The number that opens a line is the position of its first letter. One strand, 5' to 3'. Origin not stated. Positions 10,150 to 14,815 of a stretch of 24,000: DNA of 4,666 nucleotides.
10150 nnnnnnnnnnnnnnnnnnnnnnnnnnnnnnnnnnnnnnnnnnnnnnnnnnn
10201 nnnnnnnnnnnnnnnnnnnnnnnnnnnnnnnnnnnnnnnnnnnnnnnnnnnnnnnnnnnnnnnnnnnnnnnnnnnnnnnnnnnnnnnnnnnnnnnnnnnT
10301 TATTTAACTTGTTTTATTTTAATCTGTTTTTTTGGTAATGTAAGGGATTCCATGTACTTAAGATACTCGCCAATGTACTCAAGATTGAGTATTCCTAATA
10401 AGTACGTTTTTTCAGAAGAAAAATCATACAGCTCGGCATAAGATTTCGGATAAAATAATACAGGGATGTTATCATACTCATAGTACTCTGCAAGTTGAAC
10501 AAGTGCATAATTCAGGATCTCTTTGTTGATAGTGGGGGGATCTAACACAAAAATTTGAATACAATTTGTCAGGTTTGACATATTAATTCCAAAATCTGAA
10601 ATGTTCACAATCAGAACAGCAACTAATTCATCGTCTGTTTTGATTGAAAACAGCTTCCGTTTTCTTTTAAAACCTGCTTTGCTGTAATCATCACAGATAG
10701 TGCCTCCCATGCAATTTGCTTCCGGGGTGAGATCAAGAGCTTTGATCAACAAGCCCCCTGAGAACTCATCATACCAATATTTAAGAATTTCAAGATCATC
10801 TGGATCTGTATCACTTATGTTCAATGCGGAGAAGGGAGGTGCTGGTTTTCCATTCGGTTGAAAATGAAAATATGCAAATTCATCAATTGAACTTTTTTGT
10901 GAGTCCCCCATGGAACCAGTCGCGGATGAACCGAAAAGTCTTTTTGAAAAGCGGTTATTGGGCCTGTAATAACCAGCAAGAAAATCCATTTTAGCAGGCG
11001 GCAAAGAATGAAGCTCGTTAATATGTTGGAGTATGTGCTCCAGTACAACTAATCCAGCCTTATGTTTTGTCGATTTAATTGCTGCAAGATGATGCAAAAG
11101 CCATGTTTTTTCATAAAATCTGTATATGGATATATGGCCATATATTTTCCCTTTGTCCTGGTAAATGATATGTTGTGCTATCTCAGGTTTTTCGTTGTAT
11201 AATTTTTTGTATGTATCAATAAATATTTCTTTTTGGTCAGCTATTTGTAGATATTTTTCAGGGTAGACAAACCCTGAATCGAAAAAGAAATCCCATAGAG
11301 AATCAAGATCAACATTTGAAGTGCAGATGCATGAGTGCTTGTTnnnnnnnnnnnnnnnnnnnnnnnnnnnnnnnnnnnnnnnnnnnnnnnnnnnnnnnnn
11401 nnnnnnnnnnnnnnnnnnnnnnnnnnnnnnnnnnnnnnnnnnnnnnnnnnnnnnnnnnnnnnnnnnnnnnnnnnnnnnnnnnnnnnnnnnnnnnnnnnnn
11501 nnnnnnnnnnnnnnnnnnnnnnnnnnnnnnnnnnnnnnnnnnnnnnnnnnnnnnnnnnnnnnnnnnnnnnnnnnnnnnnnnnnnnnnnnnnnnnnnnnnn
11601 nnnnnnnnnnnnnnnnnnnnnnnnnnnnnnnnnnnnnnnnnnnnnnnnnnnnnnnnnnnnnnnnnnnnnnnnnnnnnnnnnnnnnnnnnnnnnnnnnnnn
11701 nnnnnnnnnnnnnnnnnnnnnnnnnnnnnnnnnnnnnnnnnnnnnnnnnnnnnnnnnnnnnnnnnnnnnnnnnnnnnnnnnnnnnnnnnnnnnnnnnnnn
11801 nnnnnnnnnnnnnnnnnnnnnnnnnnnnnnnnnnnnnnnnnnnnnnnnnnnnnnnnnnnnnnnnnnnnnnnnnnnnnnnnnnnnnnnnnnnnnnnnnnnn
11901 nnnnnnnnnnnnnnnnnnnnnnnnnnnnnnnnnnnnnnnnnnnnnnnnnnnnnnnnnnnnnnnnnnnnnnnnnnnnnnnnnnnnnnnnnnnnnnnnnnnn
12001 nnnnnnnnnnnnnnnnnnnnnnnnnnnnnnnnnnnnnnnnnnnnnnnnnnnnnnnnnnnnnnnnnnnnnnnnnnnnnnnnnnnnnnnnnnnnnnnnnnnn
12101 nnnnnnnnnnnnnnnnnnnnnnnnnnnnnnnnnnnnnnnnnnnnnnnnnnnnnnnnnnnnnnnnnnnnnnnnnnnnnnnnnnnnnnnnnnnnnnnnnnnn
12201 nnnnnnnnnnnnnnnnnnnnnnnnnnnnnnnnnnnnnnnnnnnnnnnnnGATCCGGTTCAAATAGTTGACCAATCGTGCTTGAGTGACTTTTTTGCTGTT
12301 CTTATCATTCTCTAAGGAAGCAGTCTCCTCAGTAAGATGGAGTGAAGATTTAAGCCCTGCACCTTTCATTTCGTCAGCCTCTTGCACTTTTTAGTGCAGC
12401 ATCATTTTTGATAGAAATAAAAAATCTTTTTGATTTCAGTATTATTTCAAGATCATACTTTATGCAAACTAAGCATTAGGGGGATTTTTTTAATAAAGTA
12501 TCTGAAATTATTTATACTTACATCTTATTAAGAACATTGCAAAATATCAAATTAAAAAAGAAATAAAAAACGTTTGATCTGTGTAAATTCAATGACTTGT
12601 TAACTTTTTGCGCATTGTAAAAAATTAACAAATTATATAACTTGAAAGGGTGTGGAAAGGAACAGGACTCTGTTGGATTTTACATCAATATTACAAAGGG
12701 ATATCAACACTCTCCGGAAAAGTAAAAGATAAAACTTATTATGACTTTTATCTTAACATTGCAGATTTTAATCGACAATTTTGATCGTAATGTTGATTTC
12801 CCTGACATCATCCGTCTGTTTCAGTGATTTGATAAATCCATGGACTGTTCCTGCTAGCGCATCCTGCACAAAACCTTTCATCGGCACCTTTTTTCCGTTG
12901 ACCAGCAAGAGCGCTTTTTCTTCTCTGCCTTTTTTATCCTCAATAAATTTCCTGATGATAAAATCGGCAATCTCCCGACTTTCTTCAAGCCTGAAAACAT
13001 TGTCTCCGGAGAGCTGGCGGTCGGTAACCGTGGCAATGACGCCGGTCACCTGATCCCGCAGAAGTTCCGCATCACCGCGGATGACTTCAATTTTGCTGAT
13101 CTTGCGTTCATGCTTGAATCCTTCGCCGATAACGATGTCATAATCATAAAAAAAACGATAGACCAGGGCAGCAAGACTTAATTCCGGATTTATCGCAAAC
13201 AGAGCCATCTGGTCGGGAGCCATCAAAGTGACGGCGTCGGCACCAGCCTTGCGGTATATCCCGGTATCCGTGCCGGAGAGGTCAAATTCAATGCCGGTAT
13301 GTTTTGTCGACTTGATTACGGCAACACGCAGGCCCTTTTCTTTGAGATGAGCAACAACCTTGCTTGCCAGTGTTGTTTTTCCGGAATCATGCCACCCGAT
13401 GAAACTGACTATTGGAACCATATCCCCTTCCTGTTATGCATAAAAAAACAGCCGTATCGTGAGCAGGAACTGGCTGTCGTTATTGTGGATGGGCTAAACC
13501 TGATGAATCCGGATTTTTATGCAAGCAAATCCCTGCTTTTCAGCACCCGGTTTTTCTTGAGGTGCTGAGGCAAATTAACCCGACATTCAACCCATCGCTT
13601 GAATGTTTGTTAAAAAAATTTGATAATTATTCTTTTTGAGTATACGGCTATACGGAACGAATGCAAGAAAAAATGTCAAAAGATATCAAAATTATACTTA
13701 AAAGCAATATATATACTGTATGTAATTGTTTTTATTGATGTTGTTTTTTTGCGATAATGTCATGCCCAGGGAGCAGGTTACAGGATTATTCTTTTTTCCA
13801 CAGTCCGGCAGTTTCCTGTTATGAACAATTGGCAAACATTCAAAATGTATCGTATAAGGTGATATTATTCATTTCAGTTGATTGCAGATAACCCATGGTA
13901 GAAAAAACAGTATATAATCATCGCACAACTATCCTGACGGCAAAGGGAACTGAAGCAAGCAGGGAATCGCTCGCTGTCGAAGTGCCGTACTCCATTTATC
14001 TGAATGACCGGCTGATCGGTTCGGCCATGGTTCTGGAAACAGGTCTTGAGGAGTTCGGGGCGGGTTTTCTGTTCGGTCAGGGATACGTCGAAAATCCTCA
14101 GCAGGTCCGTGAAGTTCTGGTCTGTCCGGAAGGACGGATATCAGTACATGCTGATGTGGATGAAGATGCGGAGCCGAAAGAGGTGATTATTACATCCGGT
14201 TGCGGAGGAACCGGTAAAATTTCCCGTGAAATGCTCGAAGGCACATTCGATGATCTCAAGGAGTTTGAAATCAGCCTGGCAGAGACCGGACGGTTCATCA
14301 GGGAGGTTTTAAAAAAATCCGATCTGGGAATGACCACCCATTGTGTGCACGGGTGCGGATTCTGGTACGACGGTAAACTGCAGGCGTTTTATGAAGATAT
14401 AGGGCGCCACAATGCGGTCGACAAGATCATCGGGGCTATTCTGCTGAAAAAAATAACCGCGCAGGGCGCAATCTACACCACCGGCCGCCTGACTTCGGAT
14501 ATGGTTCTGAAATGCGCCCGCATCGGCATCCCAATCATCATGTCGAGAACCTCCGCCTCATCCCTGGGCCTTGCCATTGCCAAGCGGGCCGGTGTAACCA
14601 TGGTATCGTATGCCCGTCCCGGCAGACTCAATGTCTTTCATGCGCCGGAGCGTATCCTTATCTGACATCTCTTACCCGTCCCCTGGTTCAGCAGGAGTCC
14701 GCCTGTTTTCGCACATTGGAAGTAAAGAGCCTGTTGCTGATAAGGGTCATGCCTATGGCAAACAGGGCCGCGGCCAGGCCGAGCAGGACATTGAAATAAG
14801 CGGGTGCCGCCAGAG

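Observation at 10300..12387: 695-aa protein in which each of two PilZ-like modules keeps only half of the c-di-GMP-binding signature, fused to a large unassigned C-terminal module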

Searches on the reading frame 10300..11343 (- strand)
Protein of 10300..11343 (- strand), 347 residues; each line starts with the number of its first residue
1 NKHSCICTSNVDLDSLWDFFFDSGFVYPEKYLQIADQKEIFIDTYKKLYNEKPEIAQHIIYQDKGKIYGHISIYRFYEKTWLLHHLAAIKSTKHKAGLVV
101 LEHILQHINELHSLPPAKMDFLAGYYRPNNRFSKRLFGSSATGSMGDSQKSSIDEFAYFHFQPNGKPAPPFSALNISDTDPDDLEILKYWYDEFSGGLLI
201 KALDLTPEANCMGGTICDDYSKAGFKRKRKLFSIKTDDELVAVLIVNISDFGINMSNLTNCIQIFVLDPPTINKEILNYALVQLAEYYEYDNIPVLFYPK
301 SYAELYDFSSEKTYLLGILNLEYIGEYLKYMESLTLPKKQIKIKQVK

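Call 48: search_protein_representatives(alignment_id=A4)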
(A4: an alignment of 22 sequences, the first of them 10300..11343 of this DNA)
Query: 22 sequences, 343 profile positions. Proteins with E-value up to 0.001 (for the whole library): 1227; up to 1e-10: 758; up to 1e-30: 406. The best 150 are listed.
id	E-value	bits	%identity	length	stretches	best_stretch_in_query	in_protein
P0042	4.7e-152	522.6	-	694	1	1-340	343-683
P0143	6.4e-149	512.3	-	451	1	1-339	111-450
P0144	7.0e-146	502.3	-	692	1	1-340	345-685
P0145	1.0e-144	498.5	-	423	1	1-334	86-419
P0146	2.0e-143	494.3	-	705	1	1-334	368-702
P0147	2.0e-140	484.4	-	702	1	1-332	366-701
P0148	1.7e-137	474.7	-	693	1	3-340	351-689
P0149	3.4e-135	467.2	-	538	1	1-335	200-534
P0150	5.0e-134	463.4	-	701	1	1-336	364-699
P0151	4.8e-133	460.1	-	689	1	1-340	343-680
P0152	1.6e-132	458.4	-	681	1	5-334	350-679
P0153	2.1e-132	458.0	-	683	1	2-335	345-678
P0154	4.3e-132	457.0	-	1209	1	3-338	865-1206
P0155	4.9e-132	456.8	-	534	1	1-336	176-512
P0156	1.9e-131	454.9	-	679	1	1-330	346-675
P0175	9.5e-123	426.3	-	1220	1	2-335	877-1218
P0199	1.2e-118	412.8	-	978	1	1-339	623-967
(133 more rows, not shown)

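Call 49: search_protein_families(library=pfam, proteins=[P0154, P0175, P0199], max_evalue=0.001)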
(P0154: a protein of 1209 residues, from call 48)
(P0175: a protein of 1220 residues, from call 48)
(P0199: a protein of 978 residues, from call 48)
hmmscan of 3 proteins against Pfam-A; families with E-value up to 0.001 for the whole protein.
P0154 (1209 aa): 3 families
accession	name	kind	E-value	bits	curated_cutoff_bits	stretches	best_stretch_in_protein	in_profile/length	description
PF00069.31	Pkinase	-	9.3e-19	68.3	31.7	1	263-426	43-199/263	Protein kinase domain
PF08378.17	NERD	-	8.4e-11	42.8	22.1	1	47-142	19-111/111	Nuclease-related domain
PF07714.23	PK_Tyr_Ser-Thr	-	3.6e-08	33.5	23.1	1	262-425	45-206/258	Protein tyrosine and serine/threonine kinase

P0175 (1220 aa): 4 families
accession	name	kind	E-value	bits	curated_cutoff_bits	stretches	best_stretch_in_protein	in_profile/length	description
PF00069.31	Pkinase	-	1.6e-14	54.4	31.7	1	265-430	45-203/263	Protein kinase domain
PF07714.23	PK_Tyr_Ser-Thr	-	3.8e-09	36.7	23.1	1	263-428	46-209/258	Protein tyrosine and serine/threonine kinase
PF08378.17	NERD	-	7.2e-07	30.1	22.1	1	46-141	19-110/111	Nuclease-related domain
PF07238.19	PilZ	-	0.00037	21.2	22.5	1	762-871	2-100/102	PilZ domain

P0199 (978 aa): 0 families

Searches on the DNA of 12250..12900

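Call 79: search_rna_families(source=window, start=12250, end=12900, threshold=evalue, max_evalue=1)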
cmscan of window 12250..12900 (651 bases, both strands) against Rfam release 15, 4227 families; matches with E-value up to 1: 1.
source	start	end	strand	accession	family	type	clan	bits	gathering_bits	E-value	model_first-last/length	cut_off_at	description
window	12775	12878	-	RF00195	RsmY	Gene; sRNA;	CL00106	16.1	57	0.15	1-121/121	no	RsmY RNA family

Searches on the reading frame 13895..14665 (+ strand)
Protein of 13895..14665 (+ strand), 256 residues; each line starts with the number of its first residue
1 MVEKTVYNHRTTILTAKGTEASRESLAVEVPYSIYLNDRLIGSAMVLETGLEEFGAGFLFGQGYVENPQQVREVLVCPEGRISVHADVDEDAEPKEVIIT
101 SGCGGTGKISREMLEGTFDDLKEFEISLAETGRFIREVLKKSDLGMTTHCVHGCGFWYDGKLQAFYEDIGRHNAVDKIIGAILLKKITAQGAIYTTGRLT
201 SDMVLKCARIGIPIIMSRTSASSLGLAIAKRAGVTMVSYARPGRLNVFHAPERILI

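Call 12: search_protein_families(library=pfam, proteins=[window:13895-14665:+], max_evalue=0.001)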
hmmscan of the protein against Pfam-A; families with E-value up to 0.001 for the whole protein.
window:13895-14665:+ (256 aa): 1 family
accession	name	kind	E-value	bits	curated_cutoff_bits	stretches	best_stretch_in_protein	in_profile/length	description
PF02634.21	FdhD-NarQ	-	4.5e-62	210.3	27.2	1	27-254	1-236/237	FdhD/NarQ family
